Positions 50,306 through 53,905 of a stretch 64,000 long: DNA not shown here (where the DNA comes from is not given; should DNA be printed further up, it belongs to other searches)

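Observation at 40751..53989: Seven-gene operon: sugar-ABC parts (two permease pairs, one giant binding protein) built around two huge uncharacterised extracytoplasmic proteins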

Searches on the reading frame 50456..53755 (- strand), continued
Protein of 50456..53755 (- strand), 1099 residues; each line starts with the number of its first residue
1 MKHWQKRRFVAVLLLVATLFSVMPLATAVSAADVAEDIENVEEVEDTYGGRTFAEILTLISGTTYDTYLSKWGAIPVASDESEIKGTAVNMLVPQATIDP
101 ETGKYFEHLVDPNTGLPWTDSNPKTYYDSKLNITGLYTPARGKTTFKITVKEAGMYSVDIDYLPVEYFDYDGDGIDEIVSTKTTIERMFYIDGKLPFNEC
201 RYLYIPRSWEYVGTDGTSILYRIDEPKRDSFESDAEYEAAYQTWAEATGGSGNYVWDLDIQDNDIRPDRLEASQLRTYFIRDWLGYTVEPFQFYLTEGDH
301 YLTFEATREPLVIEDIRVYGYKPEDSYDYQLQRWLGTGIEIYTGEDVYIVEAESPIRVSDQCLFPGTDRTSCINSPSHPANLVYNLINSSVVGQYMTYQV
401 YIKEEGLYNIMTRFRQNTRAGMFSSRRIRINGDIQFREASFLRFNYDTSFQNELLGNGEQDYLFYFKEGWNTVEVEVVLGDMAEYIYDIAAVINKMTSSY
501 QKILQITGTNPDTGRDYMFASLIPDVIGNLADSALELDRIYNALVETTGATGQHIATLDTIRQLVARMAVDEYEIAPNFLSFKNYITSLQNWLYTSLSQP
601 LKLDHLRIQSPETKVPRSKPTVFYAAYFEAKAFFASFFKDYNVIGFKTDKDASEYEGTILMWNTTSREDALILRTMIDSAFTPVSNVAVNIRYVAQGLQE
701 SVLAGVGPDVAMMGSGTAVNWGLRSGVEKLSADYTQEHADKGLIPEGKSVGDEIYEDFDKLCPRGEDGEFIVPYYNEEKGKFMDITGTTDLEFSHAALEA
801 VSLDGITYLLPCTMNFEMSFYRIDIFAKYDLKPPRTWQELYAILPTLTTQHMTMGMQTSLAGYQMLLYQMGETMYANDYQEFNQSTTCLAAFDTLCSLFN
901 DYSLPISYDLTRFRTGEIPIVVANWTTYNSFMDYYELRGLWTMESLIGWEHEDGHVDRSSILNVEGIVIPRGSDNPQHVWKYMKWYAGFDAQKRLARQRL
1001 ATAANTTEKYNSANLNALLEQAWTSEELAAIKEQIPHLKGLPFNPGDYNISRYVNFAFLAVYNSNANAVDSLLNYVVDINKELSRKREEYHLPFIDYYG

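Call 72: search_protein_families(library=pfam, alignment_id=A7, max_evalue=0.00001)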
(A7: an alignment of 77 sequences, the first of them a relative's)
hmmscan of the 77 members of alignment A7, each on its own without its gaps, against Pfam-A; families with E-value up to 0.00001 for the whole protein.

A. member 1, L145:17982-18638:- (219 aa): 0 families

B. families by the number of members that match (of 77 scanned): 98 families (the first 25 are shown)
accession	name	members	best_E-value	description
PF04616.20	Glyco_hydro_43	5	2.9e-84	Glycosyl hydrolases family 43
PF00331.26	Glyco_hydro_10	4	1.2e-109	Glycosyl hydrolase family 10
PF02508.19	Rnf-Nqr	4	4.3e-65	Rnf-Nqr subunit, membrane protein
PF17851.8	GH43_C2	4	7.9e-40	Beta xylosidase C-terminal Concanavalin A-like domain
PF01915.27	Glyco_hydro_3_C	3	2.9e-61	Glycosyl hydrolase family 3 C-terminal domain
PF00933.27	Glyco_hydro_3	3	2e-48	Glycosyl hydrolase family 3 N terminal domain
PF14310.12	Fn3-like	3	2.6e-20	Fibronectin type III-like domain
PF03786.19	UxuA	2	1.2e-169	D-mannonate dehydratase (UxuA)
PF07488.18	Glyco_hydro_67M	2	2.4e-159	Glycosyl hydrolase family 67 middle domain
PF00232.24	Glyco_hydro_1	2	1.7e-152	Glycosyl hydrolase family 1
PF03116.20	NQR2_RnfD_RnfE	2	1.5e-122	NQR2, RnfD, RnfE family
PF07477.17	Glyco_hydro_67C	2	1.2e-102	Glycosyl hydrolase family 67 C-terminus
PF07470.19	Glyco_hydro_88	2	4.8e-77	Glycosyl Hydrolase Family 88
PF13561.12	adh_short_C2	2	5.1e-61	Enoyl-(Acyl carrier protein) reductase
PF00106.31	adh_short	2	3.2e-55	short chain dehydrogenase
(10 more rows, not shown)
